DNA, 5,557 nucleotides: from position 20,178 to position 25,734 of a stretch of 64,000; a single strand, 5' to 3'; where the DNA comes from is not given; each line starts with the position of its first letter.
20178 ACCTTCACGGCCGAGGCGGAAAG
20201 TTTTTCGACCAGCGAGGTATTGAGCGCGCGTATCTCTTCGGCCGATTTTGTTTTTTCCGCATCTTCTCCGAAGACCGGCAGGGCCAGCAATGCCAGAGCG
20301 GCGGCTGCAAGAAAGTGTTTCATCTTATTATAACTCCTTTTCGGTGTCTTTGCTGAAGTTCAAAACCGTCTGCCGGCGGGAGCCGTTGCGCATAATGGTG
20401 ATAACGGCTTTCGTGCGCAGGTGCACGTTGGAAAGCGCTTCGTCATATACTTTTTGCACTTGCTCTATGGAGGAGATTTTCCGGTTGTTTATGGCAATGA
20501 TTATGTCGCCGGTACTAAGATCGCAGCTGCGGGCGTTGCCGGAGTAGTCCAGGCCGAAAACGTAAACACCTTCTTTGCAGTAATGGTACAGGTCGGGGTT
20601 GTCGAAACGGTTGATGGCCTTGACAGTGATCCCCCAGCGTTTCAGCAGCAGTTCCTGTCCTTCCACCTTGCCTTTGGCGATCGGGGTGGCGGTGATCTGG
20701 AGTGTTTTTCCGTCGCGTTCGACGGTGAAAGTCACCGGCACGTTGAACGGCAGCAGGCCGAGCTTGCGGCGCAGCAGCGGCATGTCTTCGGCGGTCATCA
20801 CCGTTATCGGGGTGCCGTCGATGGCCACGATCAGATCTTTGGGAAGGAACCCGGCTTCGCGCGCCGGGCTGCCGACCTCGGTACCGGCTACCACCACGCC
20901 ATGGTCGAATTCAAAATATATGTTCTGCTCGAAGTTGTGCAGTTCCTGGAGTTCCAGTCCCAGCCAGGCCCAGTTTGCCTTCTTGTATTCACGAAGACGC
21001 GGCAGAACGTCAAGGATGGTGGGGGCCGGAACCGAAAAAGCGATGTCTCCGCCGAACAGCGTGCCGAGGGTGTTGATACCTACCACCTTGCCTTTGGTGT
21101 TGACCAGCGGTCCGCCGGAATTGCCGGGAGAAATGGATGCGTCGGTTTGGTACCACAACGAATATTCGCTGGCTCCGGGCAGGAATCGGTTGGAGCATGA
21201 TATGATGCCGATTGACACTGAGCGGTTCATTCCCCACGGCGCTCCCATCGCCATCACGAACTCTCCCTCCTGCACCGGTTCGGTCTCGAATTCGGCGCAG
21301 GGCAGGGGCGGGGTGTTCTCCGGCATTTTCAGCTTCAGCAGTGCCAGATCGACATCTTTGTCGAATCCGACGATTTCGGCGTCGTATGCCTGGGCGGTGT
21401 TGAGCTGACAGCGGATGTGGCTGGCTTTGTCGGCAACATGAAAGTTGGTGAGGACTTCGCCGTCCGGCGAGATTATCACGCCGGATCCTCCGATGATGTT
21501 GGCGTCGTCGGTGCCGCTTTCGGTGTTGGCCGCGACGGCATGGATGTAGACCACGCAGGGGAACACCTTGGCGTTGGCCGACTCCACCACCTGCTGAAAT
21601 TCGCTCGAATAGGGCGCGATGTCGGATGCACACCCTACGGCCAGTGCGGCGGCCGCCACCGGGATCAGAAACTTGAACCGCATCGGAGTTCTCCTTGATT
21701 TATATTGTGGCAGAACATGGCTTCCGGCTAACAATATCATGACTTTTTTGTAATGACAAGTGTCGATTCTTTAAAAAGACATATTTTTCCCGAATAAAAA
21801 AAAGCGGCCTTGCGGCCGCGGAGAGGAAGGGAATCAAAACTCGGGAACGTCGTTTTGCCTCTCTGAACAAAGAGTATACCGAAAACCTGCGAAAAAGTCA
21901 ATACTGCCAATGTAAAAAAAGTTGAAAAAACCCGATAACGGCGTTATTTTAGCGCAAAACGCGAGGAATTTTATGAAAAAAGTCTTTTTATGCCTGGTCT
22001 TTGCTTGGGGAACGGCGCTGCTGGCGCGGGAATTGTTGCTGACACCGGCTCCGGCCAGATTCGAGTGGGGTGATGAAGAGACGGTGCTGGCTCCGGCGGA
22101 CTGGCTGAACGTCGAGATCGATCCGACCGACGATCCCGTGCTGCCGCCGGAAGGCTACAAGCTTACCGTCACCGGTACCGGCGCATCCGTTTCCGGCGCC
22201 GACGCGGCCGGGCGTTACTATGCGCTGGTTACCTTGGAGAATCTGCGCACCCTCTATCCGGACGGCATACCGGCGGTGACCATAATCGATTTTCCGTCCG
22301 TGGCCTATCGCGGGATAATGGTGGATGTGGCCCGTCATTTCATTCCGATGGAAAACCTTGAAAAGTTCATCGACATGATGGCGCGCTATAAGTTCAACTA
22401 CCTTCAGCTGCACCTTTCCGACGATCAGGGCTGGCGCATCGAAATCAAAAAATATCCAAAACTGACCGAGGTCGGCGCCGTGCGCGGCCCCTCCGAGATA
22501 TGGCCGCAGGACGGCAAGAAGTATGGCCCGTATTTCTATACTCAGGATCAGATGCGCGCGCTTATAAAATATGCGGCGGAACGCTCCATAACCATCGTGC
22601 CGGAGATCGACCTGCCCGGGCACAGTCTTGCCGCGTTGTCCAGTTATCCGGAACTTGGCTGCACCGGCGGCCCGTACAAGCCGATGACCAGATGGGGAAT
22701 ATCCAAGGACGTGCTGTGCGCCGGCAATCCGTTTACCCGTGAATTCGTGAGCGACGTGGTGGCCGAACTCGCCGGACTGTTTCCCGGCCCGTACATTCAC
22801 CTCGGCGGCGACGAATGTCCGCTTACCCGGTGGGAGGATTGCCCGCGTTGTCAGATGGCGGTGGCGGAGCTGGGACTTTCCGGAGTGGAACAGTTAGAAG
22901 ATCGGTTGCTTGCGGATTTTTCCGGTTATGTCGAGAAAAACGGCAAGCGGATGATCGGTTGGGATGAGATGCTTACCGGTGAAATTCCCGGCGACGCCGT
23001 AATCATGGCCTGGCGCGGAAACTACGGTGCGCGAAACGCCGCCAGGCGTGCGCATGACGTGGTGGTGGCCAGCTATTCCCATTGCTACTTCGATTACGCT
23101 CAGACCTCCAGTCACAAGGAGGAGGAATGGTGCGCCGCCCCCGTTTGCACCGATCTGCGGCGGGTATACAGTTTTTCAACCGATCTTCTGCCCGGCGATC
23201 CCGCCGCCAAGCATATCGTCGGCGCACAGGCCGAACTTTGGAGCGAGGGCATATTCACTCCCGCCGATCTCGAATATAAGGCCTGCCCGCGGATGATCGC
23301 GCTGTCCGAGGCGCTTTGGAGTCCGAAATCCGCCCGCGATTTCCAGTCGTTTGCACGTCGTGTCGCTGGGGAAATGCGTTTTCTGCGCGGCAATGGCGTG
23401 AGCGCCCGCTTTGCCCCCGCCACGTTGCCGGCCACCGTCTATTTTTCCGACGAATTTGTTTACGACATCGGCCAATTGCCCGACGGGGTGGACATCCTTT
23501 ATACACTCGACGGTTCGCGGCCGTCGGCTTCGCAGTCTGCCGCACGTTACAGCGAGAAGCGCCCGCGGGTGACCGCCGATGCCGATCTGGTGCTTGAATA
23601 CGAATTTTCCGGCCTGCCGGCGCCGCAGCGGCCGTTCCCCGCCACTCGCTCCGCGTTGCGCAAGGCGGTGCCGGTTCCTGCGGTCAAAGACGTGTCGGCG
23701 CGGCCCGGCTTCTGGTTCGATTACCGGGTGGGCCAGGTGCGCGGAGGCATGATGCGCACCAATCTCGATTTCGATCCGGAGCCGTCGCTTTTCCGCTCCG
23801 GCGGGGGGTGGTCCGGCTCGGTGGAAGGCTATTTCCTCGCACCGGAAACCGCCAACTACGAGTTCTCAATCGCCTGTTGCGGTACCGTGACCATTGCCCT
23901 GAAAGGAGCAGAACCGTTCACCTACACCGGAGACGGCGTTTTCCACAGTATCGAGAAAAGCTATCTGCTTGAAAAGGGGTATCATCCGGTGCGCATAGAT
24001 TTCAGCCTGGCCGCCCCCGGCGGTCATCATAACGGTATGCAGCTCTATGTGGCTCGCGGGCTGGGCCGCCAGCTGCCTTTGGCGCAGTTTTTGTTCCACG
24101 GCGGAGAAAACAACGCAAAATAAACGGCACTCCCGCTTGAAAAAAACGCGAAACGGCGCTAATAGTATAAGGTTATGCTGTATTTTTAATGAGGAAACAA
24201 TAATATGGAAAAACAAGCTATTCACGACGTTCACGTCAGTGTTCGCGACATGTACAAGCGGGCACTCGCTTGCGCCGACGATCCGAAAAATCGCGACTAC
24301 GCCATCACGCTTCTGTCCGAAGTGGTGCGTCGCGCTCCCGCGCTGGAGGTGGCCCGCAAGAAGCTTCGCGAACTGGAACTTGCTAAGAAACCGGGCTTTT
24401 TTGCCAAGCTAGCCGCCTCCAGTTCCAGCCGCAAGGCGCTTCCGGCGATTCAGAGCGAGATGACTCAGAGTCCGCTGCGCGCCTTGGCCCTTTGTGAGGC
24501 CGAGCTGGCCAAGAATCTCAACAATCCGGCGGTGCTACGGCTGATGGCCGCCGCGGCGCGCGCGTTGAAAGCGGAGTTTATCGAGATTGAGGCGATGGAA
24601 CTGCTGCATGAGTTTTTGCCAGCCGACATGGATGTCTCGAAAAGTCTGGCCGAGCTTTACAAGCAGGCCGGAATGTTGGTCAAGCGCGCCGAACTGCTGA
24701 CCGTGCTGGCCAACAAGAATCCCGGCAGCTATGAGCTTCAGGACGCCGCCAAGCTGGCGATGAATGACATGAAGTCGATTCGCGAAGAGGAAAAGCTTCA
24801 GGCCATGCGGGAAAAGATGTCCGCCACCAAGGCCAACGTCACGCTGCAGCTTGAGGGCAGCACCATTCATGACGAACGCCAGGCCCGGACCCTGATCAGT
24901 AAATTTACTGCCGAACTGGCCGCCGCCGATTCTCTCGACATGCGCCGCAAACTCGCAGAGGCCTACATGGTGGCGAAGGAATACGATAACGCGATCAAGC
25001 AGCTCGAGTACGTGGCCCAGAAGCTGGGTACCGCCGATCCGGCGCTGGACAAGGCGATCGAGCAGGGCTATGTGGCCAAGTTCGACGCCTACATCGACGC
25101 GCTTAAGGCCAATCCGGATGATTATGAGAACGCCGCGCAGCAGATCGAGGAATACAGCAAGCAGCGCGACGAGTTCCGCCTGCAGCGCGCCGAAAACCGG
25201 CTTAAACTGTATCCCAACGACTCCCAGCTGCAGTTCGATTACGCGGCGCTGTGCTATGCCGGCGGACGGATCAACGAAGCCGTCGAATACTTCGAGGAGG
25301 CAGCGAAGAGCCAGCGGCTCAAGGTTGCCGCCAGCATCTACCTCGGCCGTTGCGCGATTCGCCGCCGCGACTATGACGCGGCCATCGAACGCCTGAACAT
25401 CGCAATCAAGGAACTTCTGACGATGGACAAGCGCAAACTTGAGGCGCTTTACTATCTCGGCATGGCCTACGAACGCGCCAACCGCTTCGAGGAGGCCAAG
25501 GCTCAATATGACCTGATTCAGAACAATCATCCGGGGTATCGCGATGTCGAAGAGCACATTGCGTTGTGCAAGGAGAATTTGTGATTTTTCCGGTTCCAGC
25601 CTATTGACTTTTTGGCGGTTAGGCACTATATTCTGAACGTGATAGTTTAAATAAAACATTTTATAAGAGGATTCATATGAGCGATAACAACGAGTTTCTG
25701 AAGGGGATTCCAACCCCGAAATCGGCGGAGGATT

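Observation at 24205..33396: Orphan tandem secretin paralogs embedded with TPR, Pro/Ala-rich, lipoprotein and NfeD-flotillin genes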

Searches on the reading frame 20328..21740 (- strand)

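Call 54: search_protein_families(library=pfam, proteins=[window:20328-21740:-], max_evalue=0.001)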
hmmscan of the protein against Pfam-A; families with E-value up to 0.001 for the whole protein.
window:20328-21740:- (470 aa): 6 families
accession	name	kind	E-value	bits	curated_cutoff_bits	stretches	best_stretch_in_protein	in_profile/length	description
PF13365.12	Trypsin_2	-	2.1e-30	106.8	27.6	1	85-222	1-144/144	Trypsin-like peptidase domain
PF13180.12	PDZ_2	-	8.4e-16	58.5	27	2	260-350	3-77/80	PDZ domain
PF00089.32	Trypsin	-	1.7e-13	51.4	20.6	1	86-226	28-198/220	Trypsin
PF00595.29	PDZ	-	1.4e-12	48.2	23.2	2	367-441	10-78/81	PDZ domain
PF17820.7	PDZ_6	-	2.3e-12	46.9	27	1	288-319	6-35/54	PDZ domain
PF10459.15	Peptidase_S46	-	7.4e-07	28.6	22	0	197-228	624-655/698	Peptidase S46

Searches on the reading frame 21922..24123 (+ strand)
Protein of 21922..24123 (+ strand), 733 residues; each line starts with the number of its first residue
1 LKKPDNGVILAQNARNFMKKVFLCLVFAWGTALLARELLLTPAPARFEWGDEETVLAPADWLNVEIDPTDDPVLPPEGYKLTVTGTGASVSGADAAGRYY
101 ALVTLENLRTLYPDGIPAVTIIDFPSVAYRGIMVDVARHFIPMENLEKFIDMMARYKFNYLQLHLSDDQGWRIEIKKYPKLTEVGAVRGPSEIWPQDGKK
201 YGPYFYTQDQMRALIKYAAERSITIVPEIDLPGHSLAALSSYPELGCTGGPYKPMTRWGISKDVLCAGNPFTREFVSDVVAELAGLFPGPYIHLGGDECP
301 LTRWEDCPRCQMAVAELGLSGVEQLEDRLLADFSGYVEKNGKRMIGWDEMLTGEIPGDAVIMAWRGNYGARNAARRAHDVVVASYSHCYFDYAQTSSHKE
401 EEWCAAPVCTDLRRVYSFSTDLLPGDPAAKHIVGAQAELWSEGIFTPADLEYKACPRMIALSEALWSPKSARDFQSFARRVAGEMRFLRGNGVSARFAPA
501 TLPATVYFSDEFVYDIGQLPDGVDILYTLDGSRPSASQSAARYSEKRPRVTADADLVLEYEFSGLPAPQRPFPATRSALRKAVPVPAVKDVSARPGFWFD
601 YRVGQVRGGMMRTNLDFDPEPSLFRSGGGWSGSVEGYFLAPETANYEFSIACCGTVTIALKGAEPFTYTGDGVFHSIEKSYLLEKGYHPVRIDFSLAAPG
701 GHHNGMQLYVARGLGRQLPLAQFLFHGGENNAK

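Call 54: search_protein_families(library=pfam, proteins=[window:21922-24123:+], max_evalue=0.001)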
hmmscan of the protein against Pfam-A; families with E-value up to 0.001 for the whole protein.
window:21922-24123:+ (733 aa): 3 families
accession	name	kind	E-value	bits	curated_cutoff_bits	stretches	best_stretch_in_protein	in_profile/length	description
PF00728.28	Glyco_hydro_20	-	2.4e-101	340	22.3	1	128-468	2-347/348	Glycosyl hydrolase family 20, catalytic domain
PF07691.17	PA14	-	1.2e-09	38.6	24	1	628-711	44-134/147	PA14 domain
PF02838.20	Glyco_hydro_20b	-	1.1e-08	36.3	26.1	1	62-123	61-123/124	Glycosyl hydrolase family 20, domain 2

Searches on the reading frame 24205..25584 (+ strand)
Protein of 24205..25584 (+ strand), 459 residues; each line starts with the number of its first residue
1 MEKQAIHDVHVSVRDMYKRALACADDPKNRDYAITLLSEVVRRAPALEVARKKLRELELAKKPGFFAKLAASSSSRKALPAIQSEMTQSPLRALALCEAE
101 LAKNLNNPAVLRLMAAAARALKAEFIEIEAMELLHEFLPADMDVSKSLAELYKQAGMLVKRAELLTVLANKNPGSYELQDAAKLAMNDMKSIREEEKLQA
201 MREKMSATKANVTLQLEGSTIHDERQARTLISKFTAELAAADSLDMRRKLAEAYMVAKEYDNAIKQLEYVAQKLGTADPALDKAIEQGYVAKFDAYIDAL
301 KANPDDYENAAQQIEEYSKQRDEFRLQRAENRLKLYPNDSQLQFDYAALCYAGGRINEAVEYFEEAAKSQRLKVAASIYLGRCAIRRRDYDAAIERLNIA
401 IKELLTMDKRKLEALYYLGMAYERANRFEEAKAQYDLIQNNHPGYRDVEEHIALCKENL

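Call 3: search_protein_families(library=pfam, proteins=[window:24205-25584:+], max_evalue=0.1)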
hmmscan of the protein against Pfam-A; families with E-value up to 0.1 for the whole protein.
window:24205-25584:+ (459 aa): 13 families
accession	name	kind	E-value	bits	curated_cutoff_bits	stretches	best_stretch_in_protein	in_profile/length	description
PF13432.12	TPR_16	-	2.1e-09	38.1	32.7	2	351-400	8-57/65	Tetratricopeptide repeat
PF13174.12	TPR_6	-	3.3e-09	37.2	26.3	1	413-444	1-32/33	Tetratricopeptide repeat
PF07719.23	TPR_2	-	8.2e-09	35.4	27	2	413-436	2-25/34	Tetratricopeptide repeat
PF13428.12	TPR_14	-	1.2e-06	29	23.5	1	413-449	2-38/44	Tetratricopeptide repeat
PF13424.12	TPR_12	-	5.9e-06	26.8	30.1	2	376-435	3-68/77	Tetratricopeptide repeat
PF14559.12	TPR_19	-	7.7e-06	26.6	25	2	354-399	5-50/68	Tetratricopeptide repeat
PF25062.1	ARM_TT21_N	-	1.1e-05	25.7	40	1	329-442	17-130/222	Tetratricopeptide repeat protein 21 N-terminal ARM repeat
PF07720.18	TPR_3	-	0.0016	18.9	20.7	1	344-363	5-24/34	Tetratricopeptide repeat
PF14561.12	TPR_20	-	0.0047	17.7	25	1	323-363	5-45/90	Tetratricopeptide repeat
PF13431.12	TPR_17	-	0.0053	17.4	24.4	0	402-432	3-33/34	Tetratricopeptide repeat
PF09873.14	DUF2100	-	0.007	16.7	23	1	132-218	80-171/210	Uncharacterized protein conserved in archaea (DUF2100)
PF00515.34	TPR_1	-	0.038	14.3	27.8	1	413-435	2-24/34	Tetratricopeptide repeat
PF04540.18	Herpes_UL51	-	0.058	13.6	25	0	234-286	43-95/158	Herpesvirus UL51 protein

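Call 4: search_protein_families(library=ncbifam, proteins=[window:24205-25584:+], max_evalue=0.1)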
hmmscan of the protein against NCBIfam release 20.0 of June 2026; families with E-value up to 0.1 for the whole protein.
window:24205-25584:+ (459 aa): 7 families
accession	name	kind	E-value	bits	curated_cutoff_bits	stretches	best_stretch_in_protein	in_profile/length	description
NF040959.1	MamA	equivalog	1.2e-08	34.6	200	1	330-434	61-161/204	magnetosome protein MamA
TIGR02917.1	PEP_TPR_lipo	equivalog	9.6e-07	27.1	312.2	1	326-439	451-560/899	XrtA/PEP-CTERM system TPR-repeat protein PrsT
TIGR02795.1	tol_pal_ybgF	equivalog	1.1e-05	25.9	90.1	1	358-446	20-110/119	tol-pal system protein YbgF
NF047507.1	TPR_BatC_Lepto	exception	0.0018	17.8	175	1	334-400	52-122/214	TPR repeat-containing protein BatC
NF033920.0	C39_PA2778_fam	equivalog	0.012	15.1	150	1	301-401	153-251/255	PA2778 family cysteine peptidase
NF008756.0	PRK11788.1-4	equivalog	0.078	12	474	1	288-430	121-267/389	lipopolysaccharide assembly protein LapB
NF010666.0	PRK14063.1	equivalog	0.079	13.1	111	0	260-286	9-35/78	exodeoxyribonuclease VII small subunit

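Call 72: search_protein_families(library=padloc, proteins=[window:24205-25584:+], max_evalue=0.01)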
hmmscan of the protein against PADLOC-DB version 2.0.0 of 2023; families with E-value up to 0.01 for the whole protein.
window:24205-25584:+ (459 aa): 1 family
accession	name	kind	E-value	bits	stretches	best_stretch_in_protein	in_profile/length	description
PDLC01796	CARF1--CARF_HEPN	-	0.0012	16.2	1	366-440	149-223/401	-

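Call 77: search_protein_families(library=phrogs, proteins=[window:24205-25584:+], max_evalue=0.01)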
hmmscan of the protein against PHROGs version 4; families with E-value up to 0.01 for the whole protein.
window:24205-25584:+ (459 aa): 1 family
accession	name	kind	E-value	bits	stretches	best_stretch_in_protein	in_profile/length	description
phrog_22370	-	unknown function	0.0046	17.6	0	387-452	41-102/223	-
